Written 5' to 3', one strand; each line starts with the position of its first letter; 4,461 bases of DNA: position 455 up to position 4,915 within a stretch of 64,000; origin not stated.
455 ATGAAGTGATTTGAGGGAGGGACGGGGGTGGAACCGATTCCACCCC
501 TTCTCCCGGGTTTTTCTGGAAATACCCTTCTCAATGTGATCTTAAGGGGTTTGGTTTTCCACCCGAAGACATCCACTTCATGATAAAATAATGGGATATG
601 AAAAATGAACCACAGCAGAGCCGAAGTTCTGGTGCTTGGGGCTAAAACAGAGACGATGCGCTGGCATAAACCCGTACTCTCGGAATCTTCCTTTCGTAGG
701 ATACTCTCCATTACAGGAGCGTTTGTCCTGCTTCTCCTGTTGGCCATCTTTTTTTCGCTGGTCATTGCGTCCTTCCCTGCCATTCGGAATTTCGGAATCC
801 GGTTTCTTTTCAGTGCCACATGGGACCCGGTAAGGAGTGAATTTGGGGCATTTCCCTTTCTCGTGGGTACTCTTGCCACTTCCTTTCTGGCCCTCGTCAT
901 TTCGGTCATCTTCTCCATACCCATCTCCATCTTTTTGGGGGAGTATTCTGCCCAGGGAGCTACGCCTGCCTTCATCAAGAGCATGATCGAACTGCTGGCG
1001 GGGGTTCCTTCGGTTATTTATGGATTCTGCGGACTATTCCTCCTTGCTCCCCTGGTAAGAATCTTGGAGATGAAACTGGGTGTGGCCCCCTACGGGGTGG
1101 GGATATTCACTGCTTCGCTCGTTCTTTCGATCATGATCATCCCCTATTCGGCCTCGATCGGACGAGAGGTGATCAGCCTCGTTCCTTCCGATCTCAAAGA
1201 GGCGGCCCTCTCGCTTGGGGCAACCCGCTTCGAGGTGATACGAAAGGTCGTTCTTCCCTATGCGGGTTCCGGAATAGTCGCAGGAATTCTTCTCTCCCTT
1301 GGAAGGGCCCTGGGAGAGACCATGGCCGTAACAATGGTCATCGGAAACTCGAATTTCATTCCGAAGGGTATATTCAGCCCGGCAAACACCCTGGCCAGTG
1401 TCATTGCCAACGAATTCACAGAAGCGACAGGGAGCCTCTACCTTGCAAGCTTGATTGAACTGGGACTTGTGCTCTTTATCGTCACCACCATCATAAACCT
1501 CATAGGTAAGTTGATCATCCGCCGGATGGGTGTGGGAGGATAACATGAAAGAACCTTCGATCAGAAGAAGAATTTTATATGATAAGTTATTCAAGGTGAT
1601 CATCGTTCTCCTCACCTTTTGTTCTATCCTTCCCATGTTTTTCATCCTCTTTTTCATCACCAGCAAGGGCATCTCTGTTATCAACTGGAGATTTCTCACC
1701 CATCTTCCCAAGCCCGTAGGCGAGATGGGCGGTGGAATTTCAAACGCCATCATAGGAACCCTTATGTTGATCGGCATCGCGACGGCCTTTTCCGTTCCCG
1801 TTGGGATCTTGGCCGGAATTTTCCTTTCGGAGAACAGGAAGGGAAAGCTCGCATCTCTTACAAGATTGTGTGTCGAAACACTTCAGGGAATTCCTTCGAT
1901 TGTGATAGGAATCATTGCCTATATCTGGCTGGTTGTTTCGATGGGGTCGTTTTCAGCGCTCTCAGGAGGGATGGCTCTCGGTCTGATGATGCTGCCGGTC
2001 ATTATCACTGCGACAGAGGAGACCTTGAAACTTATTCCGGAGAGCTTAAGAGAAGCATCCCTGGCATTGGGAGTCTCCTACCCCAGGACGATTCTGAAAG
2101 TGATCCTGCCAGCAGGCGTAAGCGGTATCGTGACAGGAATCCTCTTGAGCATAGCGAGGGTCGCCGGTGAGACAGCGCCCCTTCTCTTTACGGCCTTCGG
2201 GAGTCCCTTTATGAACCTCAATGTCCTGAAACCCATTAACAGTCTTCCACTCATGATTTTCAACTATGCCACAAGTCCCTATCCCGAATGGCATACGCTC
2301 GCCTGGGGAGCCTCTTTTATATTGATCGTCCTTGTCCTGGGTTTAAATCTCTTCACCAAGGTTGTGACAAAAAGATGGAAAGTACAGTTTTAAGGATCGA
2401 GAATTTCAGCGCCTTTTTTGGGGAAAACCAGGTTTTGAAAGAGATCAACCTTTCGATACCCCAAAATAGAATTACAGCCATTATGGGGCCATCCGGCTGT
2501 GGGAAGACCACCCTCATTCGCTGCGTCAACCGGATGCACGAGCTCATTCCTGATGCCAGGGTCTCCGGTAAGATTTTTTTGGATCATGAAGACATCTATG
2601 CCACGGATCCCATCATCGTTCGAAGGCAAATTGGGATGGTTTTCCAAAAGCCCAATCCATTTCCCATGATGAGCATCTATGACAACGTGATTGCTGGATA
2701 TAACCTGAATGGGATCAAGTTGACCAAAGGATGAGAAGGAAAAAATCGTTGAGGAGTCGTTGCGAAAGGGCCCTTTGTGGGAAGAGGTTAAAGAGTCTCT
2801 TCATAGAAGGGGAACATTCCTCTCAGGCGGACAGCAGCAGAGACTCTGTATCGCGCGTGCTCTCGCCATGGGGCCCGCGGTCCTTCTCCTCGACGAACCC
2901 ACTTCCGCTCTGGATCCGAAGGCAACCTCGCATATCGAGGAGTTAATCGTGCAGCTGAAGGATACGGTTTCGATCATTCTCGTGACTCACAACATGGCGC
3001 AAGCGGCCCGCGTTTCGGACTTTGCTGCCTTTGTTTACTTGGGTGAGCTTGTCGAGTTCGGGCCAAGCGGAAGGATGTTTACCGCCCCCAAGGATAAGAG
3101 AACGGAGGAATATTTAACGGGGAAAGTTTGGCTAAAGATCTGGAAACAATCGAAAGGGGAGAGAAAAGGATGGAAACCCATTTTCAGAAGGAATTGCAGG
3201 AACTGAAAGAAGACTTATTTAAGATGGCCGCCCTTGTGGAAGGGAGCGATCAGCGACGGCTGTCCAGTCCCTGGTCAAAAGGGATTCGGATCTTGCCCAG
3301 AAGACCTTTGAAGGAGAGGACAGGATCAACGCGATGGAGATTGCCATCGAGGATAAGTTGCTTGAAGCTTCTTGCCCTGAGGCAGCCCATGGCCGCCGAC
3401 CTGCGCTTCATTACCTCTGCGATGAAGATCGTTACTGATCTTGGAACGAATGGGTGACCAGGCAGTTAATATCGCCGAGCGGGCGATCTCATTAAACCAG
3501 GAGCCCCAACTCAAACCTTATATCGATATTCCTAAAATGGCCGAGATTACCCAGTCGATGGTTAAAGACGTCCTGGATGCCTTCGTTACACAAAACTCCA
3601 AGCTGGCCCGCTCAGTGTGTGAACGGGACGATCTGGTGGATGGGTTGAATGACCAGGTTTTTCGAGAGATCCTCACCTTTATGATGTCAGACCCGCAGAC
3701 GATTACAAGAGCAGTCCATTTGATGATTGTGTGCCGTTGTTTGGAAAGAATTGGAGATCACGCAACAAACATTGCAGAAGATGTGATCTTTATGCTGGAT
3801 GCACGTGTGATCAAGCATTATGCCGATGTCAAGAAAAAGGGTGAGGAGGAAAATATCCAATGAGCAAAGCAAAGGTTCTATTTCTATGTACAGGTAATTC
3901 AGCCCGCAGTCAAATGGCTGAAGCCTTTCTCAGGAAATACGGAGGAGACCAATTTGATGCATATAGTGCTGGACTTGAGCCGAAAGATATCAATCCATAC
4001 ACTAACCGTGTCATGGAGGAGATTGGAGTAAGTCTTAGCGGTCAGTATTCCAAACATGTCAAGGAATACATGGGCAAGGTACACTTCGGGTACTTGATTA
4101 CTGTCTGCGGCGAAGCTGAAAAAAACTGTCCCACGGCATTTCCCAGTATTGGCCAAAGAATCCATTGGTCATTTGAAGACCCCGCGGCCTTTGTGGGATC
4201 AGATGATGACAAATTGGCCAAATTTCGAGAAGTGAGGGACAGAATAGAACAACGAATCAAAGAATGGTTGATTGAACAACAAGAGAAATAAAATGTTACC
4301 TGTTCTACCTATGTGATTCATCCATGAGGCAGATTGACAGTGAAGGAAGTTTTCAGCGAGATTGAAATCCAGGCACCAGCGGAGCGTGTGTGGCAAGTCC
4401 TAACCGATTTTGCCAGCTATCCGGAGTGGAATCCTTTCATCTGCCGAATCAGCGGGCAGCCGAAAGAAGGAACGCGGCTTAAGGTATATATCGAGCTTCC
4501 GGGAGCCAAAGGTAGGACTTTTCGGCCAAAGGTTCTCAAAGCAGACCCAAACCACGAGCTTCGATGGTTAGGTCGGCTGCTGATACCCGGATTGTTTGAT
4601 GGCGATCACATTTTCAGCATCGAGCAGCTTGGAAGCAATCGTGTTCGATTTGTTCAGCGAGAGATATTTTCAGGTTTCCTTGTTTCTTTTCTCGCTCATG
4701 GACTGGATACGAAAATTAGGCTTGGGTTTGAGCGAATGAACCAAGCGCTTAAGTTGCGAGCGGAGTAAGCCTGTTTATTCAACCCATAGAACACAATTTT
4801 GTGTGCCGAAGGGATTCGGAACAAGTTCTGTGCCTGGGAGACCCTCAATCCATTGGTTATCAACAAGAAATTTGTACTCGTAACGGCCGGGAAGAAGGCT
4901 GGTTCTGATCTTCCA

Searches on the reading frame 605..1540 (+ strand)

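Call 55: search_protein_families(library=pfam, proteins=[window:605-1540:+], max_evalue=0.001)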
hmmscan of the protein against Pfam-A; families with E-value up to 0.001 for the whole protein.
window:605-1540:+ (312 aa): 1 family
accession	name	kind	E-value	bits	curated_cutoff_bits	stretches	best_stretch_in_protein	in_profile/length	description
PF00528.27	BPD_transp_1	-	6.4e-18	65.6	26.4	1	105-308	2-182/184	Binding-protein-dependent transport system inner membrane component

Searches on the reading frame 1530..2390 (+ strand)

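Call 55: search_protein_families(library=pfam, proteins=[window:1530-2390:+], max_evalue=0.001)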
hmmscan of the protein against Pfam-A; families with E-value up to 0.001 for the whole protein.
window:1530-2390:+ (287 aa): 1 family
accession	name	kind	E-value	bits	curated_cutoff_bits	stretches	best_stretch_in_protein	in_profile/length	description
PF00528.27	BPD_transp_1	-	4.2e-23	82.5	26.4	1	92-284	1-183/184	Binding-protein-dependent transport system inner membrane component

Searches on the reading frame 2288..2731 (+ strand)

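Call 55: search_protein_families(library=pfam, proteins=[window:2288-2731:+], max_evalue=0.001)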
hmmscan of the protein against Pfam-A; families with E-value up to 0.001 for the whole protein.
window:2288-2731:+ (148 aa): 6 families
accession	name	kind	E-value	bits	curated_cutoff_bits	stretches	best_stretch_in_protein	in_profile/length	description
PF00005.33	ABC_tran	-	1.5e-16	61.7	25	1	50-133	1-79/137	ABC transporter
PF13476.12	AAA_23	-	6.2e-07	30.7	27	1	35-80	2-39/201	AAA domain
PF20703.3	nSTAND1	-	7.8e-05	22.9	27.1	1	40-79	13-52/379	Novel STAND NTPase 1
PF13304.12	AAA_21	-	0.00016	22.3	27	1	62-128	1-68/304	AAA domain, putative AbiEii toxin, Type IV TA system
PF13401.12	AAA_22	-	0.00025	21.8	27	1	60-100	5-33/130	AAA domain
PF03215.21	Rad17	-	0.00051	20.5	23.8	1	49-84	34-69/186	Rad17 P-loop domain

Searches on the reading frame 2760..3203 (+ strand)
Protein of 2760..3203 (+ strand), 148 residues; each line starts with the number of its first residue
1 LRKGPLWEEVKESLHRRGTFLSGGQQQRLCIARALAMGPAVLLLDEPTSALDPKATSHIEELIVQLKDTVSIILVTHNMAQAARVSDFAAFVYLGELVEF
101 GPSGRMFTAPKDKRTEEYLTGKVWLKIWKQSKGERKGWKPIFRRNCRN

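Call 55: search_protein_families(library=pfam, proteins=[window:2760-3203:+], max_evalue=0.001)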
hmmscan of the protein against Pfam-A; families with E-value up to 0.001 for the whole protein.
window:2760-3203:+ (148 aa): 3 families
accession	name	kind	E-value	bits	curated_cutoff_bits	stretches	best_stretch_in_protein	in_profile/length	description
PF00005.33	ABC_tran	-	7.3e-11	43.3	25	1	10-49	98-137/137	ABC transporter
PF13304.12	AAA_21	-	7.6e-08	33.2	27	1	24-79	241-300/304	AAA domain, putative AbiEii toxin, Type IV TA system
PF02463.25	SMC_N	-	0.00034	20.6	40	1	20-85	136-205/220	RecF/RecN/SMC N terminal domain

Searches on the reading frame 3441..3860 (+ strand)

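Call 55: search_protein_families(library=pfam, proteins=[window:3441-3860:+], max_evalue=0.001)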
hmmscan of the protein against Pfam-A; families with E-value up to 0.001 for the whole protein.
window:3441-3860:+ (140 aa): 1 family
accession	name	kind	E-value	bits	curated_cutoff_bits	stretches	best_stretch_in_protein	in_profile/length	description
PF01895.24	PhoU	-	6.5e-31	107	23.5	1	30-115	1-89/89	PhoU domain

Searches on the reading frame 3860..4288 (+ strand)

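Call 55: search_protein_families(library=pfam, proteins=[window:3860-4288:+], max_evalue=0.001)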
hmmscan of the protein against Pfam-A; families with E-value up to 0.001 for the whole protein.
window:3860-4288:+ (143 aa): 1 family
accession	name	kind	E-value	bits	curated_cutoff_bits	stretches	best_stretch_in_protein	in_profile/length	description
PF01451.26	LMWPc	-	8.8e-20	71.8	23.2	1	6-137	1-144/144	Low molecular weight phosphotyrosine protein phosphatase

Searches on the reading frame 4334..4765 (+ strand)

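Call 55: search_protein_families(library=pfam, proteins=[window:4334-4765:+], max_evalue=0.001)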
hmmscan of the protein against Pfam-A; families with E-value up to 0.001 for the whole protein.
window:4334-4765:+ (144 aa): 3 families
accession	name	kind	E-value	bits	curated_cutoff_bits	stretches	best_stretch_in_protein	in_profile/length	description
PF10604.15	Polyketide_cyc2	-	1.6e-14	54.9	27.4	1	8-138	6-140/142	Polyketide cyclase / dehydrase and lipid transport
PF03364.25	Polyketide_cyc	-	1e-06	29.4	23.4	1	12-47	1-36/126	Polyketide cyclase / dehydrase and lipid transport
PF08327.17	AHSA1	-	0.00023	21.8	22.1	1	13-79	1-65/125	Activator of Hsp90 ATPase homolog 1-like protein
